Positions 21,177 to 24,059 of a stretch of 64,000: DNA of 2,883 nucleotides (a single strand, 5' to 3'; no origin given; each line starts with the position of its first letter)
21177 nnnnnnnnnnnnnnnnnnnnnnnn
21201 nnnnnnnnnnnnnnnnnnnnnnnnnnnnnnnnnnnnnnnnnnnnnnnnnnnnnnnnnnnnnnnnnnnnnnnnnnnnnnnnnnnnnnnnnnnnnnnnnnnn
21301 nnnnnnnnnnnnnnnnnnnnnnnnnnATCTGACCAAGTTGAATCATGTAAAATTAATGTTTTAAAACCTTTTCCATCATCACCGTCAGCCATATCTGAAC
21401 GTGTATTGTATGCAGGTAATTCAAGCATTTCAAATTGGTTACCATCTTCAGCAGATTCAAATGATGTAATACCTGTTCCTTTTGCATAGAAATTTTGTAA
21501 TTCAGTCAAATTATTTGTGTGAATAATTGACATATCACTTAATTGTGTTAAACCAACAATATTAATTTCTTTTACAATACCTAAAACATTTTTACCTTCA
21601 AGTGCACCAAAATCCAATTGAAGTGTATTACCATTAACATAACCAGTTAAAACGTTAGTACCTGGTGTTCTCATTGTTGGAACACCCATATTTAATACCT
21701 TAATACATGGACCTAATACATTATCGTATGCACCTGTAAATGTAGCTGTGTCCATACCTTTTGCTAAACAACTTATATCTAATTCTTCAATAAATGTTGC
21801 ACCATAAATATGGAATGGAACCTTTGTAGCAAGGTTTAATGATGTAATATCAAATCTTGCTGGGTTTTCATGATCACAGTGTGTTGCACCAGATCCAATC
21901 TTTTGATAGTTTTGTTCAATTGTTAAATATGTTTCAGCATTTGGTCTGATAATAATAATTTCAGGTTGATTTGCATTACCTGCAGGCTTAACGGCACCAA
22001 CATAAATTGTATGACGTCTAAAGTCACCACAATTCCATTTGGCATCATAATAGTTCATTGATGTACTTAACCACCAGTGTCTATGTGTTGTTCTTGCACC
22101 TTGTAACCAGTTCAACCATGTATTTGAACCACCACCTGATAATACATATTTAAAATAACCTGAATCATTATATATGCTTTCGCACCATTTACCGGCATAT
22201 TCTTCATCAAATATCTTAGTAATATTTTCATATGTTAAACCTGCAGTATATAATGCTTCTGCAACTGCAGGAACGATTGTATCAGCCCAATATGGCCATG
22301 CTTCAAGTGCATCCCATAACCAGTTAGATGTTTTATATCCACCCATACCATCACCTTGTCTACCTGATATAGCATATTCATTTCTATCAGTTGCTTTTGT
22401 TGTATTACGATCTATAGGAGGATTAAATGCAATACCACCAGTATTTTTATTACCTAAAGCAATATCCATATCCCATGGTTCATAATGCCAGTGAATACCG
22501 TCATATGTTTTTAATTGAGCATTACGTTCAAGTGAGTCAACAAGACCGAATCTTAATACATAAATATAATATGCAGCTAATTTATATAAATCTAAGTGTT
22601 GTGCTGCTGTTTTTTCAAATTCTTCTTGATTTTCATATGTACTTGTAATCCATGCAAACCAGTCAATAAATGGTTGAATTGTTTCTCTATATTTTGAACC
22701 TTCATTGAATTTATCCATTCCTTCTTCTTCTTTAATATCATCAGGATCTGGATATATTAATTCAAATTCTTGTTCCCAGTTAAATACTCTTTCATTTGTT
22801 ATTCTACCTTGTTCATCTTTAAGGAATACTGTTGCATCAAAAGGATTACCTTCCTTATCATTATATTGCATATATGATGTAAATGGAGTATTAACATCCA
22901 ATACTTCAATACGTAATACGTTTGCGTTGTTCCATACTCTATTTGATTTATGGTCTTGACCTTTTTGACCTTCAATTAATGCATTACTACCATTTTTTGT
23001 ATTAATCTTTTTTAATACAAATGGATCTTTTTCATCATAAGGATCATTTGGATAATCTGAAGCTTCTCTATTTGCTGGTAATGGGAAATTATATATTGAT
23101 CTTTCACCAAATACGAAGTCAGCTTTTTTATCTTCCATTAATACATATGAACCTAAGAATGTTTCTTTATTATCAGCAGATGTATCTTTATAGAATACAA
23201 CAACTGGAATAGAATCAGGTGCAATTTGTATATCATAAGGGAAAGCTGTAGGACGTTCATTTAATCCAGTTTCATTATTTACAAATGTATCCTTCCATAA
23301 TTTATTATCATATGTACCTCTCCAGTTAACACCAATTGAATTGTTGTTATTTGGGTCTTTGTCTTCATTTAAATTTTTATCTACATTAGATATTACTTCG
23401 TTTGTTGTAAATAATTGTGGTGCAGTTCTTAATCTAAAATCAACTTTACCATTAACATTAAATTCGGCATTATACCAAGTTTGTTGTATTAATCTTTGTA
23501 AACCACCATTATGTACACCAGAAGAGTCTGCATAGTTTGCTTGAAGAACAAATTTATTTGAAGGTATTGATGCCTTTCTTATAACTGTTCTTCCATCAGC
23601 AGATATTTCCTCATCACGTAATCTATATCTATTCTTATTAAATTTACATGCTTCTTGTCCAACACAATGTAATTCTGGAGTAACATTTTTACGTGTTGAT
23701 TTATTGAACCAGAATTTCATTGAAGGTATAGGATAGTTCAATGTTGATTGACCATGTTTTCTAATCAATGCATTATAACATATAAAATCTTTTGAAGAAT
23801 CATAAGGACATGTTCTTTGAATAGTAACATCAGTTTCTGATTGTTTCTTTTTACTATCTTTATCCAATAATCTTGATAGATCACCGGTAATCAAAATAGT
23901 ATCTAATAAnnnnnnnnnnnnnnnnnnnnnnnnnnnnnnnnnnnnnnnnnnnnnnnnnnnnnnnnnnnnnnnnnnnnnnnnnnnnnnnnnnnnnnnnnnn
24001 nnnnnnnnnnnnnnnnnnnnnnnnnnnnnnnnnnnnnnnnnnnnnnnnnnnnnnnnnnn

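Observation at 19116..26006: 2296-aa fibre-block protein with a central CotH-like (atypical kinase/invasin fold) domain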

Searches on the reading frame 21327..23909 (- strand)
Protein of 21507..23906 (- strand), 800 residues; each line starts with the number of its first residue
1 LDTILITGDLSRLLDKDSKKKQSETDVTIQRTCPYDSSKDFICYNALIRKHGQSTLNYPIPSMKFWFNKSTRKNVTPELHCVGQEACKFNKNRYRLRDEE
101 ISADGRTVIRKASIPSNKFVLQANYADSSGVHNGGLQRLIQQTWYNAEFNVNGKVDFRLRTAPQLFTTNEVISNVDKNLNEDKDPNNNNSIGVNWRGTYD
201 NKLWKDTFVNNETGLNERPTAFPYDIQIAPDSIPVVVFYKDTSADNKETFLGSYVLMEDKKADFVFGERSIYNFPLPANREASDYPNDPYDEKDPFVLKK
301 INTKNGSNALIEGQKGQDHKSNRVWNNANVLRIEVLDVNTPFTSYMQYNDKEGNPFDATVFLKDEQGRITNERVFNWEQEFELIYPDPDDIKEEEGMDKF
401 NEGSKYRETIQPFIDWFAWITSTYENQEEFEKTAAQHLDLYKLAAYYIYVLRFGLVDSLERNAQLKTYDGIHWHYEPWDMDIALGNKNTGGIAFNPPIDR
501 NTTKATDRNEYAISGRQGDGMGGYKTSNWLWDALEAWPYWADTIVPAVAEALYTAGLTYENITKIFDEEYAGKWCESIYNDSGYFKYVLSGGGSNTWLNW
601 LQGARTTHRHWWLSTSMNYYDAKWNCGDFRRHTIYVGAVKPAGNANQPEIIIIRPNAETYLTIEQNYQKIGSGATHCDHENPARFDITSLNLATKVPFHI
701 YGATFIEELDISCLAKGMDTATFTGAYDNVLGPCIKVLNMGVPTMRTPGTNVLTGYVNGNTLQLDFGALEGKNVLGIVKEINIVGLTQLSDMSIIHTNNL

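Call 8: search_protein_families(library=pfam, proteins=[window:21507-23906:-], max_evalue=10)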
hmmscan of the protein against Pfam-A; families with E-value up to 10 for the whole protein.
window:21507-23906:- (800 aa): 0 families

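Call 10: search_solved_structures(query=window:21507-23906:-, max_evalue=1, show_alignments=2)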
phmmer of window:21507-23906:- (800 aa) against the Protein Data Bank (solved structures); distinct sequences matched with E-value up to 1: 0.

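Call 13: find_homologous_proteins(query=window:21357-23606:-, max_evalue=0.00001)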
Query window:21357-23606:- (750 aa): 40 proteins with E <= 0.00001 among 6596 candidates.
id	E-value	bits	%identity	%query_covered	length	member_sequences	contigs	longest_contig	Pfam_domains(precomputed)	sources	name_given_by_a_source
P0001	2.1e-201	689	48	96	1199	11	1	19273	PF08757.18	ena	-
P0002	3.5e-201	688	49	96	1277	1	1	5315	PF08757.18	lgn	-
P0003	4.0e-196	672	50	88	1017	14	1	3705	PF08757.18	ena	-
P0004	8.5e-195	667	48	98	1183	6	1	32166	-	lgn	-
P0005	2.0e-184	633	46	97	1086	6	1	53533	PF08757.18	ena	-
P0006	2.6e-173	596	49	81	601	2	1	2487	-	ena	-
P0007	8.2e-173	595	51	79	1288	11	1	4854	-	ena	-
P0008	1.7e-172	593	44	97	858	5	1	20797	PF08757.18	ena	-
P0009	6.8e-172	591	51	77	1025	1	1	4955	PF08757.18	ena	-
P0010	1.1e-163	564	52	76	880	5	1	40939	PF08757.18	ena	-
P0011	1.2e-158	548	49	75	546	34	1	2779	-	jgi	-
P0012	3.3e-158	546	41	98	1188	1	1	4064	-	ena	-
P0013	8.4e-158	545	47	77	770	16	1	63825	PF08757.18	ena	-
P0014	2.9e-148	513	42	97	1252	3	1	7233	PF08757.18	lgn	-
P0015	4.5e-147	509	41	96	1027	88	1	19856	PF08757.18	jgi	jgi:hypothetical protein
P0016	2.6e-141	490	45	77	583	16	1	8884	PF08757.18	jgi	jgi:hypothetical protein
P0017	1.0e-140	488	54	62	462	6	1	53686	PF08757.18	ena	-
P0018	1.5e-134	468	53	56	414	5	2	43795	PF08757.18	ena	-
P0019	3.1e-132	460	52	55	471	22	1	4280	PF08757.18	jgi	jgi:hypothetical protein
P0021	6.6e-119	416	49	55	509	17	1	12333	PF08757.18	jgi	jgi:hypothetical protein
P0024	9.2e-112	393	38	99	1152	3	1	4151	PF08757.18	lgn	-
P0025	1.5e-109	385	48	61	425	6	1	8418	PF08757.18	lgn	-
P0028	8.0e-100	353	41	68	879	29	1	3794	PF08757.18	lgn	-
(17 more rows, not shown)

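Call 22: search_solved_structures(query=A1, max_evalue=1, show_alignments=3)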
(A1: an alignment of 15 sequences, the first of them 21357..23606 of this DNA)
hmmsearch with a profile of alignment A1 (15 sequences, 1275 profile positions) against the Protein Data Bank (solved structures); distinct sequences matched with E-value up to 1: 0.

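Call 40: predict_structure(alignment_id=A3)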
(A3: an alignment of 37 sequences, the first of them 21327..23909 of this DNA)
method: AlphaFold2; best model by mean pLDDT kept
length: 861 residues; sequences in the alignment: 37
mean_pLDDT: 78.0   pTM: 0.83
mean pLDDT of the five models: 78.0, 75.7, 73.4, 72.9, 71.9
residues with pLDDT >= 90: 227; 70-90: 410; 50-70: 166; < 50: 58
segments of 3 or more residues with pLDDT < 50: 55-59, 184-198, 215-217, 286-292, 307-311, 581-592, 840-842
pLDDT, mean of each block of 10 residues (from residue 1): 89 83 91 89 95 57 85 89 82 82 63 79 64 68 88 83 79 69 45 42 67 51 69 83 90 81 65 65 49 66 54 54 78 86 90 89 83 88 82 69 86 95 96 92 93 80 85 85 59 76 79 73 74 94 94 92 78 58 43 51 59 86 89 88 69 93 87 84 90 84 93 89 85 88 82 74 74 82 88 80 92 86 93 64 59 90 81
secondary structure, 60 per line:
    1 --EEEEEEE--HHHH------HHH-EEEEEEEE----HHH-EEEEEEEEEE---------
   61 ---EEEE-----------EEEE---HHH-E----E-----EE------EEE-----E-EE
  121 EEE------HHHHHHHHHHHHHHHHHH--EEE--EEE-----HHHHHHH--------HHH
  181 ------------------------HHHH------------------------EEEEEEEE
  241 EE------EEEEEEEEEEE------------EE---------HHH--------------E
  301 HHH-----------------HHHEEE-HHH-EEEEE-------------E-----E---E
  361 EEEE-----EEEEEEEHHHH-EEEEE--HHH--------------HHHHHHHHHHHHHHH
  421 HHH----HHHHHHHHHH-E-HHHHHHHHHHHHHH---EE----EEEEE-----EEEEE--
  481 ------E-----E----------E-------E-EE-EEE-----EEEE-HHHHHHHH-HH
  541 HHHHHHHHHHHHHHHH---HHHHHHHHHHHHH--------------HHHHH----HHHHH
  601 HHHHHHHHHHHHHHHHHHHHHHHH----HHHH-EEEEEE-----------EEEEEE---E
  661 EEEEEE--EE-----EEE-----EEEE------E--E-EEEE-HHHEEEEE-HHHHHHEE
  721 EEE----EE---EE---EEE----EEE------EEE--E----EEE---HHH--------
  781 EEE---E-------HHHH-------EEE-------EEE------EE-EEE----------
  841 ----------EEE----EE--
elements in order (helices of 4 or more, strands of 3 or more residues): E3-9 H12-15 E26-33 E42-51 E64-67 E79-82 E109-111 E119-123 H130-147 E150-152 E155-157 H163-169 H205-208 E233-242 E249-259 E324-326 E332-336 E360-364 E370-376 H377-380 E382-386 H406-423 H428-437 H441-454 E464-468 E474-478 E517-519 E525-528 H530-537 H539-556 H560-572 H587-591 H596-624 H629-632 E634-639 E651-656 E660-666 E676-678 E684-687 E699-702 E707-711 H713-718 E719-723 E738-740 E745-747 E754-756 E764-766 E781-783 H795-798 E806-808 E816-818 E828-830 E851-853

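Call 42: fold_search(model_id=the predicted structure, library=pdb)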
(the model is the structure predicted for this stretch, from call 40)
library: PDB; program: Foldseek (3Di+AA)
matches with E <= 10: 699; with E <= 0.001: 2
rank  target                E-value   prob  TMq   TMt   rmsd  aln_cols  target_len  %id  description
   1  5jd9                  2.3e-07  1.00  0.29  0.62   9.4       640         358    9  Bacillus cereus CotH kinase (released 2016-05-18)
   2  5jda                  3.4e-07  1.00  0.30  0.64   9.2       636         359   10  Bacillus cereus CotH kinase plus Mg2+/AMP (released 2016-05-18)
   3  5czk_B                4.5e-02  0.90  0.07  0.09   5.2        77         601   17  Structure of E. coli beta-glucuronidase bound with a novel, potent inhibitor 1-((6,8-dimethyl-2-oxo-1,2-dihydroquinoli (released 2015-10-14)
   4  6u7i_C                4.7e-02  0.92  0.07  0.09   3.5        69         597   12  Faecalibacterium prausnitzii Beta-glucuronidase (released 2019-10-30)
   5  5czk_A                6.6e-02  0.57  0.07  0.09   8.2        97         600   15  Structure of E. coli beta-glucuronidase bound with a novel, potent inhibitor 1-((6,8-dimethyl-2-oxo-1,2-dihydroquinoli (released 2015-10-14)
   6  4jhz_A                7.0e-02  0.82  0.07  0.09   8.3        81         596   21  Structure of E. coli beta-Glucuronidase bound with a novel, potent inhibitor 2-[4-(1,3-benzodioxol-5-ylmethyl)piperazi (released 2013-08-28)
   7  6leg_A                7.4e-02  0.77  0.07  0.09   5.3        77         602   17  Structure of E. coli beta-glucuronidase complex with uronic isofagomine (released 2021-01-27)
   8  9j6n_A                7.4e-02  0.75  0.06  0.09   4.7        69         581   16  beta-D-galactofuranosidase ORF1110 from Streptomyces sp. JHA19, D-iminogalactitol complex (released 2024-11-27)
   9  6jz1_A                8.2e-02  0.72  0.07  0.09   8.7        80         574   14  Apo structure of b-glucuronidase from Ruminococcus gnavus at 1.7 Angstrom resolution (released 2020-06-03)
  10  6jz3_A                8.7e-02  0.72  0.07  0.10   8.4        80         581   15  b-glucuronidase from Ruminococcus gnavus in complex with uronic deoxynojirimycin (released 2020-05-13)
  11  9npc_C                9.2e-02  0.85  0.06  0.07   4.8        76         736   14  Crystal structure of the inactive conformation of a glycoside hydrolase (CapGH2b) from the GH2 family in the space gro (released 2025-11-12)
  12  6jz4_B                9.2e-02  0.57  0.05  0.08   8.9        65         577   17  b-glucuronidase from Ruminococcus gnavus in complex with D-glucaro-d-lactam (released 2020-06-03)
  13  6jz7_B                9.7e-02  0.82  0.07  0.10   8.0        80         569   14  b-glucuronidase from Ruminococcus gnavus in complex with N1-substituted uronic isofagomine (released 2020-06-10)
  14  7vqm_A                9.7e-02  0.63  0.06  0.09   4.7        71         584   20  GH2 beta-galacturonate AqGalA in complex with galacturonide (released 2021-11-24)
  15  3k4d_A                1.0e-01  0.84  0.07  0.09   4.2        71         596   17  Crystal structure of E. coli beta-glucuronidase with the glucaro-d-lactam inhibitor bound (released 2010-11-17)
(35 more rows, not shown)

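Call 70: find_encoding_contigs(protein=P0013, flank=10000, max_places=2)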
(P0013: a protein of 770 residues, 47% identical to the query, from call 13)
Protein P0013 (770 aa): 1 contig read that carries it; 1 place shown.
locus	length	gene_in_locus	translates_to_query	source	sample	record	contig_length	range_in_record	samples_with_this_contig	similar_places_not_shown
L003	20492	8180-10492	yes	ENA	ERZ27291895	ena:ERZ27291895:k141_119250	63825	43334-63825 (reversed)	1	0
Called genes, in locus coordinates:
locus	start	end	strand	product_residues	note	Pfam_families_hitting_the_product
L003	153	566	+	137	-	PF24132:DUF7399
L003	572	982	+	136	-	-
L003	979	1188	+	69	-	-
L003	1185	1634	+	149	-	-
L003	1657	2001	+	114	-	-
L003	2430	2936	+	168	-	-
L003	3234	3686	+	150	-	-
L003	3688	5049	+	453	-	-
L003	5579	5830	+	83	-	-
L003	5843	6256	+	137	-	-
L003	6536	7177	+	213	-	-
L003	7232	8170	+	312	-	-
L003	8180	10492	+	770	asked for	PF08757:CotH (weak)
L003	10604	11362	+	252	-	-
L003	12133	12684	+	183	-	PF13306:LRR_5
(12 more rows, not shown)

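Call 71: find_encoding_contigs(protein=P0005, flank=10000, max_places=2)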
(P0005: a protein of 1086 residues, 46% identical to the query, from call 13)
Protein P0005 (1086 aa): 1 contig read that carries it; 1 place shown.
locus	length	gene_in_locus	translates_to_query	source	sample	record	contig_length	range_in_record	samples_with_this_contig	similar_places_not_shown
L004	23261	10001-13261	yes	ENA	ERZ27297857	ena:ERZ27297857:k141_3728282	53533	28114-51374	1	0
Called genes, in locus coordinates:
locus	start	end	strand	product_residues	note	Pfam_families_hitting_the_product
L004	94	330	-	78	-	-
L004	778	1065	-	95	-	PF07659:DUF1599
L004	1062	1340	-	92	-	-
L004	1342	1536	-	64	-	-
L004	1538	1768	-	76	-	-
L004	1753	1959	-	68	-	-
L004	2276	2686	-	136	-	-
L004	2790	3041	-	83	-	-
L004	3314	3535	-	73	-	-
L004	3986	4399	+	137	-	PF24132:DUF7399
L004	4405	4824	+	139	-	-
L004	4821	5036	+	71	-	-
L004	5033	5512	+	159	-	-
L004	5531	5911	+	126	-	-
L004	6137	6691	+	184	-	PF00692:dUTPase, PF22769:DCD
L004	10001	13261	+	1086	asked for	PF08757:CotH (faint)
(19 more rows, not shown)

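Call 90: fold_search(model_id=the predicted structure, library=viral)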
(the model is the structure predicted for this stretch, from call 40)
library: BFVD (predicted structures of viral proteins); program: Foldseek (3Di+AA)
matches with E <= 10: 596; with E <= 0.001: 19
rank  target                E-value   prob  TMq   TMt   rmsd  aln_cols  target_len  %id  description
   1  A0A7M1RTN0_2          2.3e-41  1.00  0.45  0.36   4.1       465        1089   45  Uncharacterized protein [uncultured phage cr272_1]
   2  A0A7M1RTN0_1          1.1e-26  1.00  0.28  0.23  14.1       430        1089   46  Uncharacterized protein [uncultured phage cr272_1]
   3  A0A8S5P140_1          3.0e-23  1.00  0.38  0.31   6.2       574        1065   20  Spore coat protein H kinase fold, TRANSFERASE [Myoviridae sp. ctrCp2]
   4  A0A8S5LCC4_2          1.1e-21  1.00  0.39  0.31  10.0       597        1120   19  Spore coat protein [Siphoviridae sp. cttU829]
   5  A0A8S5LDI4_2          3.9e-14  1.00  0.33  0.28   9.8       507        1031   15  Leucine-rich repeat protein [Siphoviridae sp. ctCCX1]
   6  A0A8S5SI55            4.6e-13  1.00  0.34  0.41  12.6       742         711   12  CotH kinase protein [Siphoviridae sp. ctHAs12]
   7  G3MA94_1              4.8e-13  1.00  0.39  0.33   6.7       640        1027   17  Gp353 [Bacillus phage G]
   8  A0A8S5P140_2          7.9e-12  1.00  0.22  0.18   7.0       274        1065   22  Spore coat protein H kinase fold, TRANSFERASE [Myoviridae sp. ctrCp2]
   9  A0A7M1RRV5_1          8.7e-11  1.00  0.37  0.25  10.6       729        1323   14  Internalin-like protein [uncultured phage cr52_1]
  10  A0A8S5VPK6            6.8e-10  1.00  0.30  0.37   8.6       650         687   12  (no name in the UniProt tables at hand)
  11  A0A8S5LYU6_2          1.0e-09  1.00  0.35  0.30  12.0       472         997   13  DUF1566 domain-containing protein [Siphoviridae sp. ctkcl3]
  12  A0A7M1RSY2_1          3.3e-09  1.00  0.29  0.21  14.3       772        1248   12  Spore coat protein-like protein [uncultured phage cr124_1]
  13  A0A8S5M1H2            5.1e-09  1.00  0.25  0.23   7.7       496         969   15  Uncharacterized protein [Siphoviridae sp. ctLAw30]
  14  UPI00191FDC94         8.9e-09  1.00  0.29  0.37  14.4       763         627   12  (no name look-up for this kind of identifier)
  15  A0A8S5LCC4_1          3.6e-08  1.00  0.18  0.14   6.8       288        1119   20  Spore coat protein [Siphoviridae sp. cttU829]
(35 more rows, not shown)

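Call 93: search_protein_families(library=ncbifam, proteins=[window:21747-23909:-], max_evalue=1)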
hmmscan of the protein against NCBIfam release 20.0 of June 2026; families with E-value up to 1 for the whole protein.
window:21747-23909:- (721 aa): 0 families
